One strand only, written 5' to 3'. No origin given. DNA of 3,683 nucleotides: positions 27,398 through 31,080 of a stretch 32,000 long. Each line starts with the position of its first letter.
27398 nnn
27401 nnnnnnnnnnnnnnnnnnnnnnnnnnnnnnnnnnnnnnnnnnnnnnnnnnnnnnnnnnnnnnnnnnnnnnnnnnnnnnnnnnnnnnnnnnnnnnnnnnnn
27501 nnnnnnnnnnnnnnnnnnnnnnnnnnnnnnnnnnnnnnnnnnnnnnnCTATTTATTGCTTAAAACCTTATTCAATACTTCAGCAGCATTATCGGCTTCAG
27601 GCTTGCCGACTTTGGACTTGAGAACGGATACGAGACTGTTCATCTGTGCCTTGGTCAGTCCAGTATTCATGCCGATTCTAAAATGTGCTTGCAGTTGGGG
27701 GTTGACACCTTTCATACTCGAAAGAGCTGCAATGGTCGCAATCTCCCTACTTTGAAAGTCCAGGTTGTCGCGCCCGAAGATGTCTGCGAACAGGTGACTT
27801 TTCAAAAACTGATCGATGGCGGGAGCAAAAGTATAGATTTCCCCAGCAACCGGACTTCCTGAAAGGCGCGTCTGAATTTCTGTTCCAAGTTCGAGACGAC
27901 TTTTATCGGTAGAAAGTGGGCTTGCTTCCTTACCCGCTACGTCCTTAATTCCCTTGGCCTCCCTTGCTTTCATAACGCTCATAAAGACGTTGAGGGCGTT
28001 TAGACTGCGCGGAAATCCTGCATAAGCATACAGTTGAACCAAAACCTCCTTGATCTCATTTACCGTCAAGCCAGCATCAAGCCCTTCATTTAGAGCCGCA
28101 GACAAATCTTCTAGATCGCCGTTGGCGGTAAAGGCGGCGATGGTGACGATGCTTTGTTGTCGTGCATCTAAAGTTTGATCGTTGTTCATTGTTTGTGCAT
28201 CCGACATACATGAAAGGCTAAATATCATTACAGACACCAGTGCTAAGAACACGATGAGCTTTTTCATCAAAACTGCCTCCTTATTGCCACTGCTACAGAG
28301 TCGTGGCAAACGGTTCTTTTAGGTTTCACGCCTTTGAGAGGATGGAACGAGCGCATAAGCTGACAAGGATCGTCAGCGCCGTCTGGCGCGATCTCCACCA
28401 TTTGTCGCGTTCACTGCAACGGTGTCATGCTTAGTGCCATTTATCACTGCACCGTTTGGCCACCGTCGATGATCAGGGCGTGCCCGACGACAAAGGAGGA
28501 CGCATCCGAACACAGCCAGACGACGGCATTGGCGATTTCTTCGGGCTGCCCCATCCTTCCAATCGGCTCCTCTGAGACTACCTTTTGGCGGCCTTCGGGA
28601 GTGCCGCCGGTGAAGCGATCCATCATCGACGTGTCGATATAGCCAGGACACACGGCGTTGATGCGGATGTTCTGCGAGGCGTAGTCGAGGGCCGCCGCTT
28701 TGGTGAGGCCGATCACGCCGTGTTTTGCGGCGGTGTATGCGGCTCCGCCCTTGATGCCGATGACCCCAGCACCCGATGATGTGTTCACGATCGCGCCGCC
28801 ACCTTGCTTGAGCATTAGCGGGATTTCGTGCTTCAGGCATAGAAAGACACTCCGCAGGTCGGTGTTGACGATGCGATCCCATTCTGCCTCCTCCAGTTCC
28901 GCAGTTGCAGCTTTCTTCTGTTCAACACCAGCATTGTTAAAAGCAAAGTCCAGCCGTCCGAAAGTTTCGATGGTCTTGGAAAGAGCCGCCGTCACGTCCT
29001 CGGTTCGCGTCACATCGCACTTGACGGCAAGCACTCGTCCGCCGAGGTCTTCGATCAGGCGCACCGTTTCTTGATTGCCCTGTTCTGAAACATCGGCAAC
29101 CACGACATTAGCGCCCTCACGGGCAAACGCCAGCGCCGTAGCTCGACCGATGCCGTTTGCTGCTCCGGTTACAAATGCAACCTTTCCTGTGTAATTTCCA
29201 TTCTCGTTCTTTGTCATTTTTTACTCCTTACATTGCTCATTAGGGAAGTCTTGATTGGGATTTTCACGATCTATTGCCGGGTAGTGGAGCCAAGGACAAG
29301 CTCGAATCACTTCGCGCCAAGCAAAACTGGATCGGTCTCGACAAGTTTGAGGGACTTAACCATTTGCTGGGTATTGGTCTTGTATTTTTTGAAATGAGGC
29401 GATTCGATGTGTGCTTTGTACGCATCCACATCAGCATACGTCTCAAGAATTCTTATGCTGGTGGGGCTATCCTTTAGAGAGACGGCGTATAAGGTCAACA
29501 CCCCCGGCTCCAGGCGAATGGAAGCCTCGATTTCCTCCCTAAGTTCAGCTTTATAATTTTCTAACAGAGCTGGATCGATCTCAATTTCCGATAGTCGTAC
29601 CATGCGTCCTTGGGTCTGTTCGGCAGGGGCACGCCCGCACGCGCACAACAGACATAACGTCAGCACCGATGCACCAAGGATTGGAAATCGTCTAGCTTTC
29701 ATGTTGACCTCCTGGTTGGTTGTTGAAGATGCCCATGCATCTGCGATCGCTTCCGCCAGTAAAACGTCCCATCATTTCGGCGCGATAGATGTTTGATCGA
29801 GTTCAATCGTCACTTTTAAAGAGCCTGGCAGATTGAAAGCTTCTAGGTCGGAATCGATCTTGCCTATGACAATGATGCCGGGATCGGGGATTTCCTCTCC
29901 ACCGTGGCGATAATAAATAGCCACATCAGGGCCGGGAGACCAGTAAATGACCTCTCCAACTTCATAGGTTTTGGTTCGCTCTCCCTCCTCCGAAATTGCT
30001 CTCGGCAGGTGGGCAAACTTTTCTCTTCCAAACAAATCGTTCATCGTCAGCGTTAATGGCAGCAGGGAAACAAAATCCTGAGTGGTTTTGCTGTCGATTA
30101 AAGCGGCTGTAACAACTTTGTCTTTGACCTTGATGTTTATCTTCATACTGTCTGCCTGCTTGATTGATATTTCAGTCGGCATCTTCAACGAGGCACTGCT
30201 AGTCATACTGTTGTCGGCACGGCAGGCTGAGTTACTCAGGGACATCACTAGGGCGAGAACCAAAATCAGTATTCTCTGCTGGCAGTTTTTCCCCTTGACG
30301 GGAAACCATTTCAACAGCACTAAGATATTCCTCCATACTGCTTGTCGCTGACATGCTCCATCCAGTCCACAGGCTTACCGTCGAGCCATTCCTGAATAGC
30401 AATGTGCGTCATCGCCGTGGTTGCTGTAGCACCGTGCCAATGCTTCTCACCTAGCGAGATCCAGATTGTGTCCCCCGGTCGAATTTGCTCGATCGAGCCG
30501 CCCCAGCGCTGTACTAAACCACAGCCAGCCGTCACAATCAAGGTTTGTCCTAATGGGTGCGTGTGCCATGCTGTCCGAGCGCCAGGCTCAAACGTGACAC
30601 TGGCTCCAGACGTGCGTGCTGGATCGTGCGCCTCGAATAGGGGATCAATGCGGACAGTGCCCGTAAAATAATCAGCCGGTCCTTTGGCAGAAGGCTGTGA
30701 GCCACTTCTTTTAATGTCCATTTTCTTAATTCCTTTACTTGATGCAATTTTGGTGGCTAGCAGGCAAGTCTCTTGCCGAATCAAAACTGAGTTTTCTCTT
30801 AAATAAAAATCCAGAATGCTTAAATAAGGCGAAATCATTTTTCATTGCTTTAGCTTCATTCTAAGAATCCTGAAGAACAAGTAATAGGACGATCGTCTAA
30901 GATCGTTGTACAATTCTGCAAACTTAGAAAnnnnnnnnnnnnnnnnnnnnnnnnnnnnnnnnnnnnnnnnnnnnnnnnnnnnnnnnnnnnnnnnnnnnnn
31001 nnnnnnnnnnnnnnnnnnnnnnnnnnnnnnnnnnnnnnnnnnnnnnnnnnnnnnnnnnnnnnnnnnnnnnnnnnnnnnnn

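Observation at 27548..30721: Operon mixing three signal-peptide proteins (CMD, ABM, cyclophilin-like) with cytoplasmic cupin and SDRs: a candidate two-compartment redox system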

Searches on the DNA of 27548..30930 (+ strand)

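Call 72: search_dna_similar(query=window:27548-30930:+, collection=plasmids, mode=near, max_rows=10)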
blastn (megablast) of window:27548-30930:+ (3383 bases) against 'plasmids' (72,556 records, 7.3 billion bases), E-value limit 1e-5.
Records with a match: 4; places in all: 5; records where one place covers at least 80% of the query: 0.
Best place of each record, by identity: 80-90% 3; 60-80% 1.
By first word of the organism name: Leptolyngbya 2; Nostoc 1; Scytonema 1.
By predicted mobility (MOB-suite, as given by PLSDB): conjugative 2; non-mobilizable 2.
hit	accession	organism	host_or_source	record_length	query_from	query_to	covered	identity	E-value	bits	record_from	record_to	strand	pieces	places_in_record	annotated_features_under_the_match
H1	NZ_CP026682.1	Nostoc sp. 'Peltigera membranacea cyanobiont' N6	Lichen thallus,Peltigera membranacea ...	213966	897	1687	23%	88.4%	0e+0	952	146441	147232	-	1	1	SDR family oxidoreductase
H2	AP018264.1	Scytonema sp. NIES-4073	-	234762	896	1656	22%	77.9%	2e-129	472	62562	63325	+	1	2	short-chain dehydrogenase/reductase SDR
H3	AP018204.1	Leptolyngbya boryana NIES-2135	-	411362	2488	3198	21%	81.8%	4e-166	593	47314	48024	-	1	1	cupin 2 domain-containing protein | hypothetical protein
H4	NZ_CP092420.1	Leptolyngbya boryana IU 594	-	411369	2488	3198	21%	81.8%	4e-166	593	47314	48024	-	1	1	cupin domain-containing protein | cyclophilin-like fold protein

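Call 73: get_annotated_region(hit=H4, flank=7000)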
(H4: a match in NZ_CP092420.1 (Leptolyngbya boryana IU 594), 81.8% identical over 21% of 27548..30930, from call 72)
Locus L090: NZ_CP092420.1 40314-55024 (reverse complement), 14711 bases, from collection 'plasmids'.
description: Leptolyngbya boryana IU 594 plasmid p1, complete sequence
organism: Leptolyngbya boryana IU 594 (NCBI taxid 462680)
taxonomy: Bacteria; Cyanobacteriota; Cyanophyceae; Leptolyngbyales; Leptolyngbyaceae; Leptolyngbya; Leptolyngbya boryana; Leptolyngbya boryana IU 594
host: -; source: -; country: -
typing (MOB-suite, as given by PLSDB): non-mobilizable
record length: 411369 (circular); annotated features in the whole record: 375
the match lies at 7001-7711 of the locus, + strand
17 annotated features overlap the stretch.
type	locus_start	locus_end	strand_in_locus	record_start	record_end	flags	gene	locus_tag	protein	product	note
CDS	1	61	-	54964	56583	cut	-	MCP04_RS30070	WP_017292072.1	Na+/H+ antiporter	GO:1902600 - proton transmembrane transport [Evidence IEA]; GO:0006885 - regulation of pH [Evidence IEA]; GO:0006814 - ...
CDS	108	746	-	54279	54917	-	-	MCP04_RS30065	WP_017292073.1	class I SAM-dependent methyltransferase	-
CDS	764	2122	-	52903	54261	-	-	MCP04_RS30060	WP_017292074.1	amino acid permease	GO:0055085 - transmembrane transport [Evidence IEA]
CDS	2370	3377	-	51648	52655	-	-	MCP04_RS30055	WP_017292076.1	aldo/keto reductase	-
CDS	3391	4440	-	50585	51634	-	-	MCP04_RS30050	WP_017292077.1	NAD(P)-dependent alcohol dehydrogenase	-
CDS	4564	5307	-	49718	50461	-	-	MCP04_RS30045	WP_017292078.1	SDR family oxidoreductase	-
CDS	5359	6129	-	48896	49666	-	-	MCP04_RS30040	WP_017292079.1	SDR family oxidoreductase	-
CDS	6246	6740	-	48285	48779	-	-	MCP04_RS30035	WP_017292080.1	cupin domain-containing protein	-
CDS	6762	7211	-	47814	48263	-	-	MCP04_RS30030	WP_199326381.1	cyclophilin-like fold protein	-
CDS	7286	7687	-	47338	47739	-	-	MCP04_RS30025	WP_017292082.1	cupin domain-containing protein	-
CDS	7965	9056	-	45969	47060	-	-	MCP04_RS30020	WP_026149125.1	alpha/beta hydrolase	-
CDS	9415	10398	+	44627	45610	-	-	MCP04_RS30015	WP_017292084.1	AraC family transcriptional regulator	GO:0006355 - regulation of DNA-templated transcription [Evidence IEA]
CDS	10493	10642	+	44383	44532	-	-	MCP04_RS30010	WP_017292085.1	hypothetical protein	-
CDS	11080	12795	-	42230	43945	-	ltrA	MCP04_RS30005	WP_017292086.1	group II intron reverse transcriptase/maturase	GO:0000373 - Group II intron splicing [Evidence IEA]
CDS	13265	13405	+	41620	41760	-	-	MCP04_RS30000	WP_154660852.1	hypothetical protein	-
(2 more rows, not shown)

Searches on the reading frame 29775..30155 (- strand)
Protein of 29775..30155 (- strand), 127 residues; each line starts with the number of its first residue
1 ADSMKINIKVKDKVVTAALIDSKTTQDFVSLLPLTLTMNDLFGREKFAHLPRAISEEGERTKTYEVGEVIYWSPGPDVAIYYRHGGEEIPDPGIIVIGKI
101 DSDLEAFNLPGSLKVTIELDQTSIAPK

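Call 56: predict_structure(alignment_id=A2)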
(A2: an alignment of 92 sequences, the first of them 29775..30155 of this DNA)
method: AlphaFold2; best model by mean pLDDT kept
length: 127 residues; sequences in the alignment: 92
mean_pLDDT: 90.4   pTM: 0.84
mean pLDDT of the five models: 90.4, 89.2, 89.2, 86.5, 59.0
residues with pLDDT >= 90: 97; 70-90: 23; 50-70: 3; < 50: 4
segments of 3 or more residues with pLDDT < 50: 125-127
pLDDT, mean of each block of 10 residues (from residue 1): 84 94 95 96 93 93 94 91 88 94 91 95 58
secondary structure, 60 per line:
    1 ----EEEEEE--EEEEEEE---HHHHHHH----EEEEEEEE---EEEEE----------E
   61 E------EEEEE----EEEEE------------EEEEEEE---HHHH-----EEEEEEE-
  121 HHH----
elements in order: E5-10 E13-19 H23-29 E34-41 E45-49 E68-72 E77-81 E94-100 H104-107 E113-119

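Call 58: fold_search(model_id=the predicted structure, library=pdb)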
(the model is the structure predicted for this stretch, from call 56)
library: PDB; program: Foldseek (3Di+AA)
matches with E <= 10: 743; with E <= 0.001: 19
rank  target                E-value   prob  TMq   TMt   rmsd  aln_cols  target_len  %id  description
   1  1zx8_A                3.2e-07  1.00  0.74  0.74   3.2       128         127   19  CRYSTAL STRUCTURE OF an atypical cyclophilin (peptidylprolyl cis-trans isomerase) (TM1367) FROM THERMOTOGA MARITIMA AT (released 2005-07-26)
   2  1zx8_C                5.2e-07  1.00  0.76  0.75   2.9       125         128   18  CRYSTAL STRUCTURE OF an atypical cyclophilin (peptidylprolyl cis-trans isomerase) (TM1367) FROM THERMOTOGA MARITIMA AT (released 2005-07-26)
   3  2nnz_MODEL_1_A        1.9e-06  1.00  0.72  0.71   3.1       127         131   20  Solution structure of the hypothetical protein AF2241 from Archaeoglobus fulgidus (released 2007-08-28)
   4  2ka0_MODEL_1_A        5.0e-06  1.00  0.76  0.78   2.8       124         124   20  NMR structure of the protein TM1367 (released 2009-01-13)
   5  9ns6_A                1.7e-05  1.00  0.70  0.33   4.1       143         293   17  KslB apoenzyme (released 2025-04-23)
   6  9k0a_B                2.0e-05  1.00  0.69  0.33   6.0       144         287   19  Structure of Pictet-Spenglerases KslB in complex with product (released 2025-06-18)
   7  9nst_B                2.5e-05  1.00  0.71  0.32   3.9       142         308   17  Bacterial Pictet-Spenglerase KslB in complex with product of L-Trp and a-ketoglutaric acid (released 2025-04-23)
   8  9nss_F                2.8e-05  1.00  0.67  0.33   4.2       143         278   17  Bacterial Pictet-Spenglerase KslB in complex with L-Trp alternative binding mode (released 2025-04-23)
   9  9nst_F                3.1e-05  1.00  0.69  0.33   4.2       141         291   16  Bacterial Pictet-Spenglerase KslB in complex with product of L-Trp and a-ketoglutaric acid (released 2025-04-23)
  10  9nsc_B                3.6e-05  1.00  0.68  0.32   4.2       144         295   19  Bacterial Pictet-Spenglerase KslB in complex with L-Trp (released 2025-04-23)
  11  9nss_C                4.0e-05  1.00  0.69  0.32   4.2       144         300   18  Bacterial Pictet-Spenglerase KslB in complex with L-Trp alternative binding mode (released 2025-04-23)
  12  9nsc_C                4.2e-05  1.00  0.73  0.33   4.0       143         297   16  Bacterial Pictet-Spenglerase KslB in complex with L-Trp (released 2025-04-23)
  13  9nsc_D                7.3e-05  1.00  0.72  0.33   3.8       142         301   18  Bacterial Pictet-Spenglerase KslB in complex with L-Trp (released 2025-04-23)
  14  9nst_A                7.7e-05  1.00  0.70  0.32   4.1       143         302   15  Bacterial Pictet-Spenglerase KslB in complex with product of L-Trp and a-ketoglutaric acid (released 2025-04-23)
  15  9nss_E                2.0e-04  1.00  0.70  0.34   4.2       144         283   15  Bacterial Pictet-Spenglerase KslB in complex with L-Trp alternative binding mode (released 2025-04-23)
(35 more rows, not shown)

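Call 78: search_protein_representatives(protein=window:29775-30155:-)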
Query: 127 residues. Proteins with E-value up to 0.001 (for the whole library): 2026; up to 1e-10: 534; up to 1e-30: 39. The best 150 are listed.
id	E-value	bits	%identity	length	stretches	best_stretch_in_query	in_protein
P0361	1.4e-50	186.5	74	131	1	4-117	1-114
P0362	8.8e-50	184.0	71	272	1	4-122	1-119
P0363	5.3e-49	181.5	72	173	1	3-119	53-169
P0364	4.7e-47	175.1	65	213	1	1-123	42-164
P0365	1.3e-46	173.7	76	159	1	15-120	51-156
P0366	1.7e-46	173.3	73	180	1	1-107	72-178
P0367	5.8e-46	171.6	69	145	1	9-119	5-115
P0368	6.0e-46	171.6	64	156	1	2-119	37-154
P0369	1.8e-45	170.0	69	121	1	4-120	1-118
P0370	6.1e-45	168.3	67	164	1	3-119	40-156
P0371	3.0e-43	162.9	79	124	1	19-110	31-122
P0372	4.8e-43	162.2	74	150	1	4-102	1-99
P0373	2.9e-42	159.7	63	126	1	4-119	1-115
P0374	6.5e-42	158.6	61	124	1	4-121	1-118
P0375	1.4e-40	154.3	73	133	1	18-113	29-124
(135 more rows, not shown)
